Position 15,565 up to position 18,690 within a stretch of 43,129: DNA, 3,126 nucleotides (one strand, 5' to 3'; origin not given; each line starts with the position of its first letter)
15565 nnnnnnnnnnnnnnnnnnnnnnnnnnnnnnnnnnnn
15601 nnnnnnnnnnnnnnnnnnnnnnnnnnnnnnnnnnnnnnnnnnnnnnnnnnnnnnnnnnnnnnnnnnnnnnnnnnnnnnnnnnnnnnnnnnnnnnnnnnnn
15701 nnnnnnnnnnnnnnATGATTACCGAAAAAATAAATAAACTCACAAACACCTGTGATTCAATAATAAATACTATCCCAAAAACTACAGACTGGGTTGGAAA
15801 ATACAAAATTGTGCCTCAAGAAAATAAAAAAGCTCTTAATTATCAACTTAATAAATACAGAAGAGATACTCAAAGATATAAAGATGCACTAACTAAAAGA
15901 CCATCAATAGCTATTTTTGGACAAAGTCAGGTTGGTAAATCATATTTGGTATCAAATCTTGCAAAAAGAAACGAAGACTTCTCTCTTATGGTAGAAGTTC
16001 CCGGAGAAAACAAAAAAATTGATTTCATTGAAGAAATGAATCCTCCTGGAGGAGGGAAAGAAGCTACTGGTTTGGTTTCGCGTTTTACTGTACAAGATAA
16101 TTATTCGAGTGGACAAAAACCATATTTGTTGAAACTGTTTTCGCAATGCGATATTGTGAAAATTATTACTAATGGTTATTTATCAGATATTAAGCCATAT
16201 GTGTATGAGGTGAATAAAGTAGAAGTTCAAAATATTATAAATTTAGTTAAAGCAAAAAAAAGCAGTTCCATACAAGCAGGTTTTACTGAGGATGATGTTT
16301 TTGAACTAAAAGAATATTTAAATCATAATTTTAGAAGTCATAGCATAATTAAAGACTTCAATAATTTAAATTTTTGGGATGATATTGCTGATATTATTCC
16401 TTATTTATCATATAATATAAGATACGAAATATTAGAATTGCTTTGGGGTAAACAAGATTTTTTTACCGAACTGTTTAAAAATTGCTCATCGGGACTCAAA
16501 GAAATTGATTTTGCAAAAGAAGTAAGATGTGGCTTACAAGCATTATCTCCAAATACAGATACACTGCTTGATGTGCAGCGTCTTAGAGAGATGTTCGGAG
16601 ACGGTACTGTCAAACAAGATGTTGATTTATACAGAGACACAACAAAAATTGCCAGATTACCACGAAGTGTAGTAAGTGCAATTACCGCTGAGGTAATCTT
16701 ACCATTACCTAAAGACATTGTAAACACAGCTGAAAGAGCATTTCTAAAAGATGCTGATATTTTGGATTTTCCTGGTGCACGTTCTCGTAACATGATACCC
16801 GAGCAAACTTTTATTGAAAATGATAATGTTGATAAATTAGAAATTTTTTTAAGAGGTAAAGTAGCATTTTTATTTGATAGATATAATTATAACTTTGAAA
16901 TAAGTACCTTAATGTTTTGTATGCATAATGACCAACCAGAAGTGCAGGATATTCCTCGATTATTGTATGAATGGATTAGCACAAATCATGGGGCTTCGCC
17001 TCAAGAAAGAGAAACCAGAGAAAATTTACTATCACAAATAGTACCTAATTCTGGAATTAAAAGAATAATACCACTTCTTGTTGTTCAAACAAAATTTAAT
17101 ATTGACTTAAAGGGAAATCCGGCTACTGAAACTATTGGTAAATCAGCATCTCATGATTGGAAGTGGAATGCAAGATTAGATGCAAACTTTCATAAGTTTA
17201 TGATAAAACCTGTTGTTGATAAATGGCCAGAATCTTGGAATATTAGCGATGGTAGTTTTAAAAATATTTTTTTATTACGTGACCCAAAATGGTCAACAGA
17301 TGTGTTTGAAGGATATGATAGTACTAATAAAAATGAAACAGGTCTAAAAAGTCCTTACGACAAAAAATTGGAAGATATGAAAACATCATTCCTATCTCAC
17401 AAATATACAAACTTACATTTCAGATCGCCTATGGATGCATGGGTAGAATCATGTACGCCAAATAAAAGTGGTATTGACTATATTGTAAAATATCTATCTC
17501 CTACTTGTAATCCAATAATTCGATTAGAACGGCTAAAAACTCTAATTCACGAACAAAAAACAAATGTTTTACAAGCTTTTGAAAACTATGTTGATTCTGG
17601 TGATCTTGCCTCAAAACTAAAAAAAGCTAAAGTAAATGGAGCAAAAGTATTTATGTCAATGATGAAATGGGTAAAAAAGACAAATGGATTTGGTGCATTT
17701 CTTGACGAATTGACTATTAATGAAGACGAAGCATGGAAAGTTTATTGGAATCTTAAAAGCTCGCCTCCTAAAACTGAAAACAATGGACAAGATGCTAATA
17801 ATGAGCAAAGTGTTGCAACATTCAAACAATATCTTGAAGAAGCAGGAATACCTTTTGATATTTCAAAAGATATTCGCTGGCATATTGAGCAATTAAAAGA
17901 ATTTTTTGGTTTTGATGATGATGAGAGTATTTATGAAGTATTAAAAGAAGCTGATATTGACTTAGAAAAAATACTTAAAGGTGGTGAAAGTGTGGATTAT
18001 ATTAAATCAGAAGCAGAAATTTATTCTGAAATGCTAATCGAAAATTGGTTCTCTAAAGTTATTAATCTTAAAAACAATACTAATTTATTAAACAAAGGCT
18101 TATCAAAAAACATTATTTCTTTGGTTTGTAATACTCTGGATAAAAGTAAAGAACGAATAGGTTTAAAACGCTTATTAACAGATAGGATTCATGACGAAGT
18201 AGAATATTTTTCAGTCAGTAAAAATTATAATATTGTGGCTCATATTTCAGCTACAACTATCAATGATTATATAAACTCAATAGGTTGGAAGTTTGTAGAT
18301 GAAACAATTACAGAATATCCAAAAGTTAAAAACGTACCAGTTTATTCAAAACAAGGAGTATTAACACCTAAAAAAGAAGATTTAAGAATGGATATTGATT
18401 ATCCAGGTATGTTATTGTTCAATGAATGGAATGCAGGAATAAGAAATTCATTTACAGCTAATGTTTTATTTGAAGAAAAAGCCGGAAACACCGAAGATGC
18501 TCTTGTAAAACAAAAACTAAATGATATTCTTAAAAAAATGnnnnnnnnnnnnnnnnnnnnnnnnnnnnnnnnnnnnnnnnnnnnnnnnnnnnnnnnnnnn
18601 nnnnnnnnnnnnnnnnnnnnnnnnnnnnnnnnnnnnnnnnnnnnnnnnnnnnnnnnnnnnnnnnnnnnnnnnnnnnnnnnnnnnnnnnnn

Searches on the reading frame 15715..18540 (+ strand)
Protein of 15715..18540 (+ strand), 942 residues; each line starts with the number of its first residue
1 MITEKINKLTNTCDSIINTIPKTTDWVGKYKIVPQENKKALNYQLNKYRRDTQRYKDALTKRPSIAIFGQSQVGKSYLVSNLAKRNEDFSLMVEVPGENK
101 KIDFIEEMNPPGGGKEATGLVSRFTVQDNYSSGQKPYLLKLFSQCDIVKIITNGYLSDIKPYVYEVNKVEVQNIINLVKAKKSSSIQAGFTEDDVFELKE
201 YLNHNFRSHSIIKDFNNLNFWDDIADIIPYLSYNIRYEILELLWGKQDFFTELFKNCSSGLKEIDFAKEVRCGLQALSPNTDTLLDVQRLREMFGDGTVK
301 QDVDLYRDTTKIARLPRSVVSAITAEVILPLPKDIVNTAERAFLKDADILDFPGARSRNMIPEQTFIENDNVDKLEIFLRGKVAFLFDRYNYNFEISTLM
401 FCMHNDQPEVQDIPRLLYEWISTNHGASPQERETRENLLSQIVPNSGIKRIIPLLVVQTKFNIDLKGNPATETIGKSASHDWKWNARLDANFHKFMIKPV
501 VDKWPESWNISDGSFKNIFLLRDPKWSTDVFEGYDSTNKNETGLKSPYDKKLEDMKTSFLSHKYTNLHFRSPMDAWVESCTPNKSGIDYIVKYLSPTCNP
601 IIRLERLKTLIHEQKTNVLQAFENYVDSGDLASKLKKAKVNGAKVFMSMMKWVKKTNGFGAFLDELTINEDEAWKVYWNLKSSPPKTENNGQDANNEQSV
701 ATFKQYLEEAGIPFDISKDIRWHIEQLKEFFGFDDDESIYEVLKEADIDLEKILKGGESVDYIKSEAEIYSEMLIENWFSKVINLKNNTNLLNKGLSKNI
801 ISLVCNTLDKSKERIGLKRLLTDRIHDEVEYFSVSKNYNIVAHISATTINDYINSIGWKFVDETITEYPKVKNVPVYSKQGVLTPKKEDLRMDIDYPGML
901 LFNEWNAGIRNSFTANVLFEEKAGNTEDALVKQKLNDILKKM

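Call 22: search_protein_families(library=pfam, max_evalue=0.1, proteins=[window:15715-18540:+])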
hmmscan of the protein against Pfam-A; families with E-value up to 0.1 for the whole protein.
window:15715-18540:+ (942 aa): 5 families
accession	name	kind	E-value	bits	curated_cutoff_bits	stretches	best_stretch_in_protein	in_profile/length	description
PF10139.14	Virul_Fac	-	1.8e-139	467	28.1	1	36-921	17-862/878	Putative bacterial virulence factor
PF13401.12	AAA_22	-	0.00084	20.1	27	1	62-108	5-54/130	AAA domain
PF06972.17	GIP1_N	-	0.014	16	26.4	1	716-751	1-36/60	GBF-interacting protein 1 N-terminal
PF01926.29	MMR_HSR1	-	0.015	15.8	21.9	0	65-86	2-23/113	50S ribosome-binding GTPase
PF02263.25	GBP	-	0.041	13.5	21.1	1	65-109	24-68/264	Guanylate-binding protein, N-terminal domain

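Call 48: search_protein_families(library=padloc, max_evalue=0.01, proteins=[window:15715-18540:+])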
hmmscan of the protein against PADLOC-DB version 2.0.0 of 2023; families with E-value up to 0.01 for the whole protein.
window:15715-18540:+ (942 aa): 0 families
